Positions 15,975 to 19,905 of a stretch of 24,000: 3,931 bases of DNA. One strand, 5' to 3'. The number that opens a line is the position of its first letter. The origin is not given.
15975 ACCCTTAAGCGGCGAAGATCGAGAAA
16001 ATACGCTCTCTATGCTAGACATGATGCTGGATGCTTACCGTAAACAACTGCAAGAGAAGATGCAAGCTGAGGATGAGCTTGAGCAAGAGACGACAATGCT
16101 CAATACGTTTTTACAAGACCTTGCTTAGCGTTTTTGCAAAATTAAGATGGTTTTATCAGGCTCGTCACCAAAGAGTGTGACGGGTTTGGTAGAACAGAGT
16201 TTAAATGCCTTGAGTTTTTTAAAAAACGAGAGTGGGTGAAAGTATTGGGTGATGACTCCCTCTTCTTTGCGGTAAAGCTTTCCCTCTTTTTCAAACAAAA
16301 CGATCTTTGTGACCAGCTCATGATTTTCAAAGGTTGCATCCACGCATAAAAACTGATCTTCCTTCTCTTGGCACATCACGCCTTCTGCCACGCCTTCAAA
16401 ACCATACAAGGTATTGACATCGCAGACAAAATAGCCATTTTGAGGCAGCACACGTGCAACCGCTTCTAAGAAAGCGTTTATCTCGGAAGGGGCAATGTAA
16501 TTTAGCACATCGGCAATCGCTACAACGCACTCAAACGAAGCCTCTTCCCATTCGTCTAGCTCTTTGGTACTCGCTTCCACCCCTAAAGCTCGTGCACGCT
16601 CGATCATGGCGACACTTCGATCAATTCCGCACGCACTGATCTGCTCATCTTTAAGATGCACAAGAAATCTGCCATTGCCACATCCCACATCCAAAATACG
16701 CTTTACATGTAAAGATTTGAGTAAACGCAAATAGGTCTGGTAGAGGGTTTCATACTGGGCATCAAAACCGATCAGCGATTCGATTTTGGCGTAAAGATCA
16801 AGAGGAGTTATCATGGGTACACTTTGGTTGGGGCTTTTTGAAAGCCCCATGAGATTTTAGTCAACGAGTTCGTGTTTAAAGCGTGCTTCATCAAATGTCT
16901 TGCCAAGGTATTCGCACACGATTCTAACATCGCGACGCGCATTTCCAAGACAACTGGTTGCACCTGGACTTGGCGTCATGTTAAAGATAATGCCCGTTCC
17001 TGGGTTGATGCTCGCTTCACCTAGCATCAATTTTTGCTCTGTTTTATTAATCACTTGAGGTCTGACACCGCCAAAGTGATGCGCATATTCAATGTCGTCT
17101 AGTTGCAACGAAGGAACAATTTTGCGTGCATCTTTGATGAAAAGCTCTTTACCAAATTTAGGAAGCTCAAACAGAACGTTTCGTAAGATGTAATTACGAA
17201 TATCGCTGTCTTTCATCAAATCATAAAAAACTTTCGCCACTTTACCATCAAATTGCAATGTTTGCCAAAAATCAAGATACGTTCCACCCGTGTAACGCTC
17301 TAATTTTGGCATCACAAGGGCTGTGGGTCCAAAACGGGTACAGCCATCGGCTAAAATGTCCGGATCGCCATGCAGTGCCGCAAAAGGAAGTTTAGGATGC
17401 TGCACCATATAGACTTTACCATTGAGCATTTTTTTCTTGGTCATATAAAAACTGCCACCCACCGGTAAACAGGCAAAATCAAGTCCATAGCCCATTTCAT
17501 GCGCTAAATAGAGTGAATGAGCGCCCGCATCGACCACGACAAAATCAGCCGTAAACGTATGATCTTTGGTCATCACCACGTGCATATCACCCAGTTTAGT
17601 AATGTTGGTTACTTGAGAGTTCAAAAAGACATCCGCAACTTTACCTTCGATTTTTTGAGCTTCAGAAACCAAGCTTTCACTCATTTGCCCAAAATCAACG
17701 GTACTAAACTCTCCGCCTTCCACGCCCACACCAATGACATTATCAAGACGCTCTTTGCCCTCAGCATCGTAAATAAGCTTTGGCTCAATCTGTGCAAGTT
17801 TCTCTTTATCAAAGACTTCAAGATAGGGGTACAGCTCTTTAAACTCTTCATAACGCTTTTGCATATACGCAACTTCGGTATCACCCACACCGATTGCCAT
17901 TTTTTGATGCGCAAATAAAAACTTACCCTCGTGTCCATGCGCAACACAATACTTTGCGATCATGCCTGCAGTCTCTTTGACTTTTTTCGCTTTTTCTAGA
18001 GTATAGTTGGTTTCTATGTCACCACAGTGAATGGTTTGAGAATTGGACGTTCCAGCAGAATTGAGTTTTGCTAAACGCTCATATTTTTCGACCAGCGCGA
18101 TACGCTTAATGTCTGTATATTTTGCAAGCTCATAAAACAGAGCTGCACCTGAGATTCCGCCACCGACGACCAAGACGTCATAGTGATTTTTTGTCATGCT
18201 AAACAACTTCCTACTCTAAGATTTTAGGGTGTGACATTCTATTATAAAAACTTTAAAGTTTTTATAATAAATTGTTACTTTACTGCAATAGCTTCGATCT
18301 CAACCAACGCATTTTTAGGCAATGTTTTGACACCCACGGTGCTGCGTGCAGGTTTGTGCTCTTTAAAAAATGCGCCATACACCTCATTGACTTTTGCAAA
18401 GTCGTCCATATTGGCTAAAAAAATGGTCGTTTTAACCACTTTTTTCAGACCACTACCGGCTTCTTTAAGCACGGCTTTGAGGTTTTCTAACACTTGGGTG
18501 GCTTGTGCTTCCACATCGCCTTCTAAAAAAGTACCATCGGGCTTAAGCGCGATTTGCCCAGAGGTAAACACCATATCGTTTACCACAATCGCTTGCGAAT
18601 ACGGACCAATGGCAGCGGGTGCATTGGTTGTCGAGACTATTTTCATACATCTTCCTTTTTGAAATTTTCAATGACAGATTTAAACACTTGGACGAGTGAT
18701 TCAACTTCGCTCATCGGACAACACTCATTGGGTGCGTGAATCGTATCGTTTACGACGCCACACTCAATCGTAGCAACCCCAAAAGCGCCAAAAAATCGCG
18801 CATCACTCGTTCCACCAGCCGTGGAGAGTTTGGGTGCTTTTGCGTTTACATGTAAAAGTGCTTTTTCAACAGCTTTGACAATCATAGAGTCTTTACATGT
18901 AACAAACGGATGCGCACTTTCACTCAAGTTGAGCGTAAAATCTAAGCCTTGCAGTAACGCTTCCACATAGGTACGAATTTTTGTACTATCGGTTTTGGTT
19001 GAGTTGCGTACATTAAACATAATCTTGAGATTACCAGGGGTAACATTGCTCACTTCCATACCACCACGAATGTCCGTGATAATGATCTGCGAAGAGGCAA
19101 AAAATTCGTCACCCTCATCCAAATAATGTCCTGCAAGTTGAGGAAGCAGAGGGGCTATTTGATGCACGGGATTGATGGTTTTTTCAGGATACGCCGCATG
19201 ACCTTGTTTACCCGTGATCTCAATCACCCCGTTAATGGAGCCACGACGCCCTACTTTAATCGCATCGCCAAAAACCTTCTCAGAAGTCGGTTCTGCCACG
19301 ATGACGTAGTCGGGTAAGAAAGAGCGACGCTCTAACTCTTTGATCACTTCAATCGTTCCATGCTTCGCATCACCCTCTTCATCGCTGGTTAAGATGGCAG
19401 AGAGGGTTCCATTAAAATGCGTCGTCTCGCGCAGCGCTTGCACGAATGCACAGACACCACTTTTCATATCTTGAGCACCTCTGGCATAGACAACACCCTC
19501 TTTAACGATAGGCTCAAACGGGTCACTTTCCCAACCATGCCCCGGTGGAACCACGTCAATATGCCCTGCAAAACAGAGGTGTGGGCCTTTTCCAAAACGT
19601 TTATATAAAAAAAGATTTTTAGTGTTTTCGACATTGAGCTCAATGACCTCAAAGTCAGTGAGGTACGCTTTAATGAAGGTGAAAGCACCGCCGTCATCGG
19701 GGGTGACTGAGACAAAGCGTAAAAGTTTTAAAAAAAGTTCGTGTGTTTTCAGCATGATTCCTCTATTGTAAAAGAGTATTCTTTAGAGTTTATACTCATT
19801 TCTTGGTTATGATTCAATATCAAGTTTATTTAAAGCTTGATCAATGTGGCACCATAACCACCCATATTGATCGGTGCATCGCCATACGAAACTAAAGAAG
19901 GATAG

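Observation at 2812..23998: The palindrome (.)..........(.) occurs far above chance, in genes and between them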

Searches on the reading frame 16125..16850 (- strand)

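Call 8: search_protein_families(library=pfam, proteins=[window:16125-16850:-])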
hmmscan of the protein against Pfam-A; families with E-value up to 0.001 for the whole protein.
window:16125-16850:- (241 aa): 6 families
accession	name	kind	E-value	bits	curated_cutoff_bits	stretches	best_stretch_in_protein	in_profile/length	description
PF13649.12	Methyltransf_25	-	5.6e-14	53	27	1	52-139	1-97/97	Methyltransferase domain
PF13489.12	Methyltransf_23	-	9e-13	48.7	27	1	38-145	11-118/164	Methyltransferase domain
PF08241.18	Methyltransf_11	-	3.8e-12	47.1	21.2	1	53-143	1-95/95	Methyltransferase domain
PF08242.18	Methyltransf_12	-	3.9e-11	44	30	1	53-141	1-98/98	Methyltransferase domain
PF13847.12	Methyltransf_31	-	1.2e-10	41.7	27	1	50-152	5-119/145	Methyltransferase domain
PF07021.18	MetW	-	2.5e-08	34.2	21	1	50-123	15-93/193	Methionine biosynthesis protein MetW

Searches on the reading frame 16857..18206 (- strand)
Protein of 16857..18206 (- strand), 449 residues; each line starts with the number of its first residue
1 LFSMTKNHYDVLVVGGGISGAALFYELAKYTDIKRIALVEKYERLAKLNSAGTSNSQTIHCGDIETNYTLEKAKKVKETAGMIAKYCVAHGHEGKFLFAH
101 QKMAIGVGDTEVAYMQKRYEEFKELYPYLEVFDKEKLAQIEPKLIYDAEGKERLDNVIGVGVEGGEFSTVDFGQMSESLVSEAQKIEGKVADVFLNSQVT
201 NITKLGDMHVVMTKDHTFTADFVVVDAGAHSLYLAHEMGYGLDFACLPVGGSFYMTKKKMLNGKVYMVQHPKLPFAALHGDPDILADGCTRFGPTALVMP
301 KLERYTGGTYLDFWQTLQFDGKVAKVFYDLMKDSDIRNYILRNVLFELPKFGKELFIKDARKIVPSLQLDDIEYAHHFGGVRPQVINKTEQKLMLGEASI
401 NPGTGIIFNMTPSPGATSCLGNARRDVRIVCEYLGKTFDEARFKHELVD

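Call 8: search_protein_families(library=pfam, proteins=[window:16857-18206:-])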
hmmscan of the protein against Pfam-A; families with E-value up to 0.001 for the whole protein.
window:16857-18206:- (449 aa): 4 families
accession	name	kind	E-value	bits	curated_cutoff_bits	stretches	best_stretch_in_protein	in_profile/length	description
PF06039.21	Mqo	-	1.1e-26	93.9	27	1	8-417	2-431/489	Malate:quinone oxidoreductase (Mqo)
PF01266.30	DAO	-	3e-21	76.8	27.9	1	10-421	1-345/353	FAD dependent oxidoreductase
PF07992.20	Pyr_redox_2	-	0.0003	20.7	26.1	0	9-116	1-89/291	Pyridine nucleotide-disulphide oxidoreductase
PF13450.12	NAD_binding_8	-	0.00087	20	21.9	0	13-45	1-31/68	NAD(P)-binding Rossmann-like domain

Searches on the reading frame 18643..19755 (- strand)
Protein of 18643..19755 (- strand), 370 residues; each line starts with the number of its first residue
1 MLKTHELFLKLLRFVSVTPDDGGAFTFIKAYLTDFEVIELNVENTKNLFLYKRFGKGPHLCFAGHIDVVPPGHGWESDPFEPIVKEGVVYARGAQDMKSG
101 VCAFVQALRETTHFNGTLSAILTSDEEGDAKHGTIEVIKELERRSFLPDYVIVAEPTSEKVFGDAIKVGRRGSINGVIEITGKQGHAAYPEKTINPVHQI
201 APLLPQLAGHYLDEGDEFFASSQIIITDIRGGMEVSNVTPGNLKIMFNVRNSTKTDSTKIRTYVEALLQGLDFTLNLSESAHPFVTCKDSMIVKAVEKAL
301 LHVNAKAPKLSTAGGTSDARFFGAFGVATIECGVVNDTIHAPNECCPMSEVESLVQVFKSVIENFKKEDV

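Call 8: search_protein_families(library=pfam, proteins=[window:18643-19755:-])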
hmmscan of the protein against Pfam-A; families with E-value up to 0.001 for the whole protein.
window:18643-19755:- (370 aa): 2 families
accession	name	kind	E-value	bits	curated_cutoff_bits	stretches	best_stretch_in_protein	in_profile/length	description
PF01546.33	Peptidase_M20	-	9.9e-38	130.5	24.6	1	61-364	1-206/206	Peptidase family M20/M25/M40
PF07687.19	M20_dimer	-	4e-18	65.8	21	1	168-269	1-100/107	Peptidase dimerisation domain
